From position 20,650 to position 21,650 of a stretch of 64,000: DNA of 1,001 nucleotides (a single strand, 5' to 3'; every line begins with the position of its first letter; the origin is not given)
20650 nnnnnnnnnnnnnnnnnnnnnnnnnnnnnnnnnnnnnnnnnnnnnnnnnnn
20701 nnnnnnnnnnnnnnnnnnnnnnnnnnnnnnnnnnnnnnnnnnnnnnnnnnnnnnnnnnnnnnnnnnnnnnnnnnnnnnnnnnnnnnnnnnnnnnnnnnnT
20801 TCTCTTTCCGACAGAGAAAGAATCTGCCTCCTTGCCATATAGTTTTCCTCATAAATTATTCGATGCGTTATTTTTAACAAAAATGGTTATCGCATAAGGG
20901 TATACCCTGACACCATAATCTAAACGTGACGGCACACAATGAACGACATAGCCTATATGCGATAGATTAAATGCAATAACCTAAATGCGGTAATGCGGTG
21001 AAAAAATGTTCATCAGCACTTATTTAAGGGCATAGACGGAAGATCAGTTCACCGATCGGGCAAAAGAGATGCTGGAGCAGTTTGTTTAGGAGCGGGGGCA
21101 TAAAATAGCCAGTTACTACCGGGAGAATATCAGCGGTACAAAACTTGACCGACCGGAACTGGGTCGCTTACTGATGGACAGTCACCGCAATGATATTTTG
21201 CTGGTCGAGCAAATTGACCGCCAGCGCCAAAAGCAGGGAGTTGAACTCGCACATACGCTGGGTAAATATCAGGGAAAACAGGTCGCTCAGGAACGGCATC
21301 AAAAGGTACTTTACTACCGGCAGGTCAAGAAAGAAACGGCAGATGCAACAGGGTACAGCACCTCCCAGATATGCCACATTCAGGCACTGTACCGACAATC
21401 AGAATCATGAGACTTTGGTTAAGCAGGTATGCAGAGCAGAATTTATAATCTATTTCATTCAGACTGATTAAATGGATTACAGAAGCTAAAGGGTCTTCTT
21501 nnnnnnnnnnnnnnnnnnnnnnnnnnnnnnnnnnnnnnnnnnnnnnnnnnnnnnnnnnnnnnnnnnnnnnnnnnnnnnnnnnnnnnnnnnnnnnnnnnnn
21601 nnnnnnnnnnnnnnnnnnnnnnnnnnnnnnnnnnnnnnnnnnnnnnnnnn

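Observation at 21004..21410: Resolvase gene inactivated by an amber codon at the catalytic-serine position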

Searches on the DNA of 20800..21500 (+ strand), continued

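Call 35: get_annotated_region(hit=H147, flank=15000)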
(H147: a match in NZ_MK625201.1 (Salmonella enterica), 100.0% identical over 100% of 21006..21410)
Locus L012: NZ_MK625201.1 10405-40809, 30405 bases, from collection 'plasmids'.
description: Salmonella enterica subsp. enterica serovar Pullorum strain S9804 plasmid pSPUR, complete sequence
organism: Salmonella enterica (NCBI taxid 605)
taxonomy: Bacteria; Pseudomonadota; Gammaproteobacteria; Enterobacterales; Enterobacteriaceae; Salmonella; Salmonella enterica
host: -; source: -; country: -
typing (MOB-suite, as given by PLSDB): mobilizable; replicon IncX1; relaxase MOBP
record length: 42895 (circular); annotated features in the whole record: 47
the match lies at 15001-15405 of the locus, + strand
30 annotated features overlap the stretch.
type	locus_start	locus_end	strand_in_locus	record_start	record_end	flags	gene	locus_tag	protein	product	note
CDS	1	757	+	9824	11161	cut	-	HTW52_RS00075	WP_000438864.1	HEPN domain-containing protein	-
CDS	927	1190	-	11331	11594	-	-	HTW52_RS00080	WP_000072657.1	hypothetical protein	-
CDS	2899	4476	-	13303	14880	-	-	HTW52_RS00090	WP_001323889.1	PAS domain-containing methyl-accepting chemotaxis protein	-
CDS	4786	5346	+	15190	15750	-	-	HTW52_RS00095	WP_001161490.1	recombinase family protein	GO:0006310 - DNA recombination [Evidence IEA]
CDS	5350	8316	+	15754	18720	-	-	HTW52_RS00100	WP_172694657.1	Tn3-like element TnAs1 family transposase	-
CDS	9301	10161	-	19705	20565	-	-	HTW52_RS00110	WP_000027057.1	broad-spectrum class A beta-lactamase TEM-1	-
predicted_resistance_gene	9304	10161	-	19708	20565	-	blaTEM-1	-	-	broad-spectrum class A beta-lactamase TEM-1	predicted by amrfinderplus; class BETA-LACTAM; identity 100.0%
CDS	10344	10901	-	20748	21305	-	-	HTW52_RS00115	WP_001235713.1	recombinase family protein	GO:0006310 - DNA recombination [Evidence IEA]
CDS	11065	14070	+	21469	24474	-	-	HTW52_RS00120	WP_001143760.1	Tn3-like element Tn3 family transposase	-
CDS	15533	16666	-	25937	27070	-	-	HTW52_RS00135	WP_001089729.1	permease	-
CDS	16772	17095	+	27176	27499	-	-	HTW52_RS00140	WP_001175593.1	metalloregulator ArsR/SmtB family transcription factor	GO:0006355 - regulation of DNA-templated transcription [Evidence IEA]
CDS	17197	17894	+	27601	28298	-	-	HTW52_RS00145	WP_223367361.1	IS1 family transposase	-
CDS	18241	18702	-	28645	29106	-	-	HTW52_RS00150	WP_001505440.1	H-NS family nucleoid-associated regulatory protein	GO:0006355 - regulation of DNA-templated transcription [Evidence IEA]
CDS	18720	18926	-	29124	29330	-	hha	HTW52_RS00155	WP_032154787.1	hemolysin expression modulator Hha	-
CDS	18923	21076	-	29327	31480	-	-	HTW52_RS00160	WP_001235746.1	type IA DNA topoisomerase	GO:0006265 - DNA topological change [Evidence IEA]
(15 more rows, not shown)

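Call 53: get_annotated_region(hit=H203, flank=5000)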
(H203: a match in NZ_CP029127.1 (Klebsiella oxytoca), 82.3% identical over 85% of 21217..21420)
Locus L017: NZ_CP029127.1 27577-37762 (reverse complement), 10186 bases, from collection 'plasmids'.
description: Klebsiella oxytoca strain AR380 plasmid unnamed1, complete sequence
organism: Klebsiella oxytoca (NCBI taxid 571)
taxonomy: Bacteria; Pseudomonadota; Gammaproteobacteria; Enterobacterales; Enterobacteriaceae; Klebsiella; Klebsiella oxytoca
host: -; source: -; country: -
typing (MOB-suite, as given by PLSDB): non-mobilizable; replicon rep_cluster_2183
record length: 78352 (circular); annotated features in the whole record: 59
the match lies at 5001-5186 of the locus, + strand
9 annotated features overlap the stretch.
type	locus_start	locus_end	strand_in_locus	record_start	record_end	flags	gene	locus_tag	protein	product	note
CDS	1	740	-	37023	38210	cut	-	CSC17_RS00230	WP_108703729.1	YcaO-like family protein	-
CDS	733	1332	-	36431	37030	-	-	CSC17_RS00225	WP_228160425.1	SagB/ThcOx family dehydrogenase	-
CDS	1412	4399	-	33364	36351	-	-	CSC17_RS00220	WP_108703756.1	Tn3 family transposase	-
CDS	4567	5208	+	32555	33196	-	-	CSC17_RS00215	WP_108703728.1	recombinase family protein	-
CDS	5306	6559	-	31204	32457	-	-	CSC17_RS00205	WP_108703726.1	enolase C-terminal domain-like protein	-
CDS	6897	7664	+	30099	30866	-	-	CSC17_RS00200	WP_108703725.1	SDR family oxidoreductase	-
CDS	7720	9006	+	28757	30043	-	-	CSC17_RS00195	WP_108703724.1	MFS transporter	GO:0055085 - transmembrane transport [Evidence IEA]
CDS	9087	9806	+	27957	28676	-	-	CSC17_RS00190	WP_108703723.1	FadR/GntR family transcriptional regulator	-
CDS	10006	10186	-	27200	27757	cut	-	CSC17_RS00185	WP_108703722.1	phospholipase D family protein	-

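Call 68: search_dna_similar(query=window:21120-21330:+, collection=plasmids, mode=near, max_rows=60, rows=spread, max_evalue=1e-60)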
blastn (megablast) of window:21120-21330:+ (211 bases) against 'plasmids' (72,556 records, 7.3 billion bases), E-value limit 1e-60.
Records with a match: 247; places in all: 249; records where one place covers at least 80% of the query: 247.
Best place of each record, by identity: >=99% 247.
By first word of the organism name: Escherichia 154; Salmonella 67; Klebsiella 14; Citrobacter 6; Shigella 5; Enterobacter 1.
By predicted mobility (MOB-suite, as given by PLSDB): conjugative 143; non-mobilizable 56; mobilizable 48.
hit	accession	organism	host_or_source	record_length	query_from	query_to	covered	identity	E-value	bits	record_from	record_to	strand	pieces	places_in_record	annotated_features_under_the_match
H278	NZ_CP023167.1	Salmonella enterica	Wet market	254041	1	211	100%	100.0%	3e-106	390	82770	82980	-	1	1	none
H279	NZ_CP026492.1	Escherichia coli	Homo sapiens,faecal sample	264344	1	211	100%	100.0%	3e-106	390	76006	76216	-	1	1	none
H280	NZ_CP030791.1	Escherichia coli APEC O2-211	Gallus gallus,air sac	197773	1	211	100%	100.0%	3e-106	390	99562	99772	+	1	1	none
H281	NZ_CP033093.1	Escherichia coli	pig feces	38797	1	211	100%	100.0%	3e-106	390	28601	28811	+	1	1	none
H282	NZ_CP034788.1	Escherichia coli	cell culture,chicken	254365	1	211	100%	100.0%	3e-106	390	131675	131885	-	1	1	none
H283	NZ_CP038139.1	Escherichia coli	pig,feces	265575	1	211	100%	100.0%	3e-106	390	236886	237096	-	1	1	none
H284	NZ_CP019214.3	Escherichia coli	Culture,Sewage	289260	1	211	100%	100.0%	3e-106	390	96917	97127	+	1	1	none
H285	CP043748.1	Escherichia coli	Pork chops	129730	1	211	100%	100.0%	3e-106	390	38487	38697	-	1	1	none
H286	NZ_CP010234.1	Escherichia coli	-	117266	1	211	100%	100.0%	3e-106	390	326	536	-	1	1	none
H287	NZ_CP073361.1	Escherichia coli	single bacteria,urine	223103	1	211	100%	100.0%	3e-106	390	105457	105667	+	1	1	none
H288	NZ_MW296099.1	Escherichia coli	-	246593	1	211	100%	100.0%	3e-106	390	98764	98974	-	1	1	none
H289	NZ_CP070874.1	Escherichia fergusonii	mixed culture,feces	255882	1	211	100%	100.0%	3e-106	390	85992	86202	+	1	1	none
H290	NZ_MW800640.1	Escherichia coli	-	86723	1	211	100%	100.0%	3e-106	390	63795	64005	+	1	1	none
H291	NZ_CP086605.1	Escherichia fergusonii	culture,cecal contents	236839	1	211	100%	100.0%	3e-106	390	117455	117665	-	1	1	none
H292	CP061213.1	Escherichia coli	Sheep,cell culture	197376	1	211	100%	100.0%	3e-106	390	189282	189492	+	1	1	none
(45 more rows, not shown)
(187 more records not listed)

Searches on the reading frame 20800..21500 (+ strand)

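Call 17: search_protein_families(library=pfam, proteins=[L002:6207-6839:+])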
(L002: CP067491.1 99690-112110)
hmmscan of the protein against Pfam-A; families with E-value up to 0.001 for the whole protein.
L002:6207-6839:+ (211 aa): 3 families
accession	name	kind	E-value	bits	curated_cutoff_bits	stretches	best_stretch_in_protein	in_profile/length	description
PF00239.26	Resolvase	-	1.1e-20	74.6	23.3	1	5-161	3-144/145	Resolvase, N terminal domain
PF04545.22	Sigma70_r4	-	0.00017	21.5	24.1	1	170-204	7-41/50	Sigma-70, region 4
PF13384.12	HTH_23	-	0.00031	20.9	24.6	1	169-207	5-41/50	Homeodomain-like domain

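Call 18: search_solved_structures(query=L002:6207-6839:+, max_evalue=0.001, show_alignments=2)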
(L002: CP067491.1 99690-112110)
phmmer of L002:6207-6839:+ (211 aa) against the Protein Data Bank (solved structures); distinct sequences matched with E-value up to 0.001: 4.
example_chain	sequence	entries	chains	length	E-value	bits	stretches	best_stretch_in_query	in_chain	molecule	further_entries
2r0q_C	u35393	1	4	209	1.7e-06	31.1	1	4-185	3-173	Putative transposon Tn552 DNA-invertase bin3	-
3bvp_A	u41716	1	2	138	4.5e-05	26.6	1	12-99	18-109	TP901-1 Integrase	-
1ght_A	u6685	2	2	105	0.00041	23.4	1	5-97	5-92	TRANSPOSON GAMMA-DELTA RESOLVASE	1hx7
1gdr_A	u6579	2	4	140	0.00081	22.4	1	5-99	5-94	GAMMA DELTA-RESOLVASE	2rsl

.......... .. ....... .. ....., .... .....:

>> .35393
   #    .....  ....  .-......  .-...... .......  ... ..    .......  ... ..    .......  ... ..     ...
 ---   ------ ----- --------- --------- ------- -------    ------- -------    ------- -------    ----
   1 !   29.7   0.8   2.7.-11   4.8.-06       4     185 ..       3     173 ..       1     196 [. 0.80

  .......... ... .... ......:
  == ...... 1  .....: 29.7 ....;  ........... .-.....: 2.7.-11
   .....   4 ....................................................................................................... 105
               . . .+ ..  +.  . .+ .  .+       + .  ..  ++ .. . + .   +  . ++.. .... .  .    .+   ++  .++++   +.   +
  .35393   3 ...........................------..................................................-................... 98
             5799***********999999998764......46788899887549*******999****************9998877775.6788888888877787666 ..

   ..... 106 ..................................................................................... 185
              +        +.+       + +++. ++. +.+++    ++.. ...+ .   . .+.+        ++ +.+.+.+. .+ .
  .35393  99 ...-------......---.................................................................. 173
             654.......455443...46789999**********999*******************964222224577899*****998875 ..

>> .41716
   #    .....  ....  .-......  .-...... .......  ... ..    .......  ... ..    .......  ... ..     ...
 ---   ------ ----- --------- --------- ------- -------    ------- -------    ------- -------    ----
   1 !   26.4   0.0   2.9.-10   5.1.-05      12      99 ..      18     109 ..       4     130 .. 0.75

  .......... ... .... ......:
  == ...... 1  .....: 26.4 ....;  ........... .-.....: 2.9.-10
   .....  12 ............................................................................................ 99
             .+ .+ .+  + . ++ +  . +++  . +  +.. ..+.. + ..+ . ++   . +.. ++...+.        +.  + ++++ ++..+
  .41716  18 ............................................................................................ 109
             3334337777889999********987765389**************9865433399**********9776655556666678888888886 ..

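Call 56: search_protein_families(library=ncbifam, proteins=[L002:6207-6839:+, L008:15739-16872:-], max_evalue=0.00001)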
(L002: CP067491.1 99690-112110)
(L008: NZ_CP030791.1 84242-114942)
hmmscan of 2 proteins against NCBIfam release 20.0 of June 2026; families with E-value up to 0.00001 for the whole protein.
L002:6207-6839:+ (211 aa): 3 families
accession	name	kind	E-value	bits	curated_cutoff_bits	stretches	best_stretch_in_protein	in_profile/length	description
NF009949.0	PRK13413.1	equivalog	2.1e-12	47.2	272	1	3-171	2-157/203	master DNA invertase Mpi family serine-type recombinase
NF033518.0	transpos_IS607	equivalog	8.4e-07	28.7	110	1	5-96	58-150/187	IS607 family transposase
NF047343.1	SCCmet_CcrB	equivalog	9.7e-07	27.8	900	1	3-99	9-112/542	cassette chromosome recombinase CcrB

L008:15739-16872:- (377 aa): 2 families
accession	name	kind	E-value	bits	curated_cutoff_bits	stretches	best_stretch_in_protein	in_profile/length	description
NF033936.1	CuZnOut_SO0444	equivalog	1.3e-33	116.6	300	1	16-376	4-312/351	SO_0444 family Cu/Zn efflux transporter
NF040736.1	efflux_SaoE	equivalog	1.2e-24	87.2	325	2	25-158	20-154/352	efflux transporter SaoE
